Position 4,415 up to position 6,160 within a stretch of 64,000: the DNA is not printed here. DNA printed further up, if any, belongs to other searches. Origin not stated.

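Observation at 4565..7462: Co-oriented trio: JAB/MPN protein, Cas4-like PD-(D/E)XK nuclease, and a TM0106-type nuclease-exonuclease fusion, with no CRISPR array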

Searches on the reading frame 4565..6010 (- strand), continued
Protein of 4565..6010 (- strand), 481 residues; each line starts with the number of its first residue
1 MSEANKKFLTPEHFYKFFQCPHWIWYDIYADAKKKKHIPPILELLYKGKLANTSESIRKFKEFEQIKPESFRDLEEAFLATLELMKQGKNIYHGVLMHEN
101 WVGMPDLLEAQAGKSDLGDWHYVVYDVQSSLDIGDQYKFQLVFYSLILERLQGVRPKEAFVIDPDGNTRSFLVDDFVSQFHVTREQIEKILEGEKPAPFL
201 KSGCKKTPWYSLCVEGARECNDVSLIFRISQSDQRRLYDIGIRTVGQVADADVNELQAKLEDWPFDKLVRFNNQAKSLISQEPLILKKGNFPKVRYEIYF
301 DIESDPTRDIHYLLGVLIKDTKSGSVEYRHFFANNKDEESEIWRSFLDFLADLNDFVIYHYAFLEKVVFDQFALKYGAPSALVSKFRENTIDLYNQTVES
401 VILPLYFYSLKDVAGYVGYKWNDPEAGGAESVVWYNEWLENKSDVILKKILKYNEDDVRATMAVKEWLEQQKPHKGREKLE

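Call 47: get_annotated_region(hit=H5, flank=6000)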
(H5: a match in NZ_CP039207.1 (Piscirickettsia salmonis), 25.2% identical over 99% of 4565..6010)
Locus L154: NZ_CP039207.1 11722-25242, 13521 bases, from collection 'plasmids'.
description: Piscirickettsia salmonis strain Psal-182 plasmid unnamed3, complete sequence
organism: Piscirickettsia salmonis (NCBI taxid 1238)
taxonomy: Bacteria; Pseudomonadota; Gammaproteobacteria; Thiotrichales; Piscirickettsiaceae; Piscirickettsia; Piscirickettsia salmonis
host: -; source: Salmo salar,cell culture; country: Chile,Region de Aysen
typing (MOB-suite, as given by PLSDB): non-mobilizable
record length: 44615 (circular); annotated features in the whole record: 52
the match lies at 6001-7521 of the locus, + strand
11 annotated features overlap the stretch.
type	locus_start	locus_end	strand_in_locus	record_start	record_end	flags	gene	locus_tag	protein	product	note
CDS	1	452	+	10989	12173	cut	-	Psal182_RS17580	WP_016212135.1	PrpF domain-containing protein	-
CDS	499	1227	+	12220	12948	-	-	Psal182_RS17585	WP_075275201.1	IS6 family transposase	-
CDS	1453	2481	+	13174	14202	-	-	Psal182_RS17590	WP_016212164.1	hypothetical protein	-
CDS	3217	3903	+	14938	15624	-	-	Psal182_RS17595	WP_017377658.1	Fic family protein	-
CDS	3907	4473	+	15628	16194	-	-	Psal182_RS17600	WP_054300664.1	recombinase family protein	GO:0006310 - DNA recombination [Evidence IEA]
CDS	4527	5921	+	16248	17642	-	-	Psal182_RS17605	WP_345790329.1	DEAD/DEAH box helicase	-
CDS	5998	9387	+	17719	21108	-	-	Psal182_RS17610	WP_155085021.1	TM0106 family RecB-like putative nuclease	-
CDS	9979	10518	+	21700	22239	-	-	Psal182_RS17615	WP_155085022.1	hypothetical protein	-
CDS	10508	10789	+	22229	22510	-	-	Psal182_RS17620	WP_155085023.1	hypothetical protein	-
CDS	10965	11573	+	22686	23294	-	-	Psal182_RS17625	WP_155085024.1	hypothetical protein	-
CDS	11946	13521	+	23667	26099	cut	-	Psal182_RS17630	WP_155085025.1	hypothetical protein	-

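Call 48: get_annotated_region(hit=H18, flank=6000)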
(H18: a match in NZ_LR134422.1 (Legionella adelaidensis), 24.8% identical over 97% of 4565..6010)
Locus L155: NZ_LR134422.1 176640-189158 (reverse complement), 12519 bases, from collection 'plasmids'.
description: Legionella adelaidensis strain NCTC12735 plasmid 13, complete sequence
organism: Legionella adelaidensis (NCBI taxid 45056)
taxonomy: Bacteria; Pseudomonadota; Gammaproteobacteria; Legionellales; Legionellaceae; Legionella; Legionella adelaidensis
host: -; source: environmental,Cooling tower water; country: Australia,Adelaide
typing (MOB-suite, as given by PLSDB): non-mobilizable
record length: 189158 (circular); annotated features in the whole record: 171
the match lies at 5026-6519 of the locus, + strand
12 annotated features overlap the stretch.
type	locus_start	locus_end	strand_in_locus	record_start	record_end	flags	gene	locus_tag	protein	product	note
CDS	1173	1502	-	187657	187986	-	hxsD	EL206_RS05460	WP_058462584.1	His-Xaa-Ser system protein HxsD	-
CDS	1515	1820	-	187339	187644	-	-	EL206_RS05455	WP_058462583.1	hypothetical protein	-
CDS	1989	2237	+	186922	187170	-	-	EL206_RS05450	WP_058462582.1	helix-turn-helix transcriptional regulator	-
CDS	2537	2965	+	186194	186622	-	-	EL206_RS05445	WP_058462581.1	hypothetical protein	-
CDS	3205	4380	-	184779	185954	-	-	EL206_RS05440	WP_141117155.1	ISL3 family transposase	-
CDS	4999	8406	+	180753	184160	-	-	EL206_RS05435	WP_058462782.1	TM0106 family RecB-like putative nuclease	-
CDS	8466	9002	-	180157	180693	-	-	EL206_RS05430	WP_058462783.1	GNAT family N-acetyltransferase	-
CDS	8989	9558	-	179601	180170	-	-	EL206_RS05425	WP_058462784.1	dihydrofolate reductase family protein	-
CDS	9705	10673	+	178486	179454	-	-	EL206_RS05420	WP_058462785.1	GNAT family N-acetyltransferase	-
CDS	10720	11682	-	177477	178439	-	-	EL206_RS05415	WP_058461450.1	IS110 family transposase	-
CDS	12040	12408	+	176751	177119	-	-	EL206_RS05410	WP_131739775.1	hypothetical protein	-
CDS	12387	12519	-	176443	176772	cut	-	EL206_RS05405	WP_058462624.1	hypothetical protein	-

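Call 49: get_annotated_region(hit=H20, flank=6000)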
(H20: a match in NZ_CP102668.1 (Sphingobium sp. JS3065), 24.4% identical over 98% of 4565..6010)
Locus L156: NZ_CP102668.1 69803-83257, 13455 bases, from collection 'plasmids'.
description: Sphingobium sp. JS3065 plasmid pNIN3, complete sequence
organism: Sphingobium sp. JS3065 (NCBI taxid 2970925)
taxonomy: Bacteria; Pseudomonadota; Alphaproteobacteria; Sphingomonadales; Sphingomonadaceae; Sphingobium; Sphingobium sp. JS3065
host: -; source: whole organism,chemical plant; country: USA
typing (MOB-suite, as given by PLSDB): conjugative; replicon rep_cluster_647; relaxase MOBP; mating-pair formation MPF_T
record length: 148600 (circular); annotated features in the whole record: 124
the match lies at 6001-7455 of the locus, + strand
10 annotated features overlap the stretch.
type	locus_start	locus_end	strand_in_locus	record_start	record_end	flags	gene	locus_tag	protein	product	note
CDS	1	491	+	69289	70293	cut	virB11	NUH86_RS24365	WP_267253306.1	P-type DNA transfer ATPase VirB11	GO:0044097 - secretion by the type IV secretion system [Evidence IEA]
CDS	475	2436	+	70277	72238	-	-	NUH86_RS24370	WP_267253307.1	type IV secretory system conjugative DNA transfer family protein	-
CDS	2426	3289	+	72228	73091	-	-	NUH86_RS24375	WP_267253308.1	LPD7 domain-containing protein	-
CDS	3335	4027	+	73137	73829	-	-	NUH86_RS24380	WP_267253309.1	HEPN domain-containing protein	-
CDS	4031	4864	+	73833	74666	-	-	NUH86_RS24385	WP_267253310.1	DUF3883 domain-containing protein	-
CDS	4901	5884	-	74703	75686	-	-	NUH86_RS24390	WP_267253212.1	WYL domain-containing protein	-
CDS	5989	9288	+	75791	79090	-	-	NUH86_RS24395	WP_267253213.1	TM0106 family RecB-like putative nuclease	-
CDS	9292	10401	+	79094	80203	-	-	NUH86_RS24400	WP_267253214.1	DNA repair exonuclease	-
CDS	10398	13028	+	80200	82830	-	-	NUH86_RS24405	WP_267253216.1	AAA family ATPase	GO:0006302 - double-strand break repair [Evidence IEA]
CDS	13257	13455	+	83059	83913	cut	-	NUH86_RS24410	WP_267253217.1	WYL domain-containing protein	-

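Call 71: search_protein_families(library=phrogs, proteins=[window:4565-6010:-], max_evalue=0.001)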
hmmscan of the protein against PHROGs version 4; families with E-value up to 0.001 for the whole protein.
window:4565-6010:- (481 aa): 0 families

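Call 72: find_related_loci(query=A3, collection=viral_contigs, flank=6000)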
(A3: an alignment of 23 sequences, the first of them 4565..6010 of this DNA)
Query A3 (481 aa) in viral_contigs; peptide patterns used: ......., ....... (x = any residue, [..] = any of these).
59 stretches matched a pattern, but none encodes a relative of the query by tblastn (E <= 1e-3).
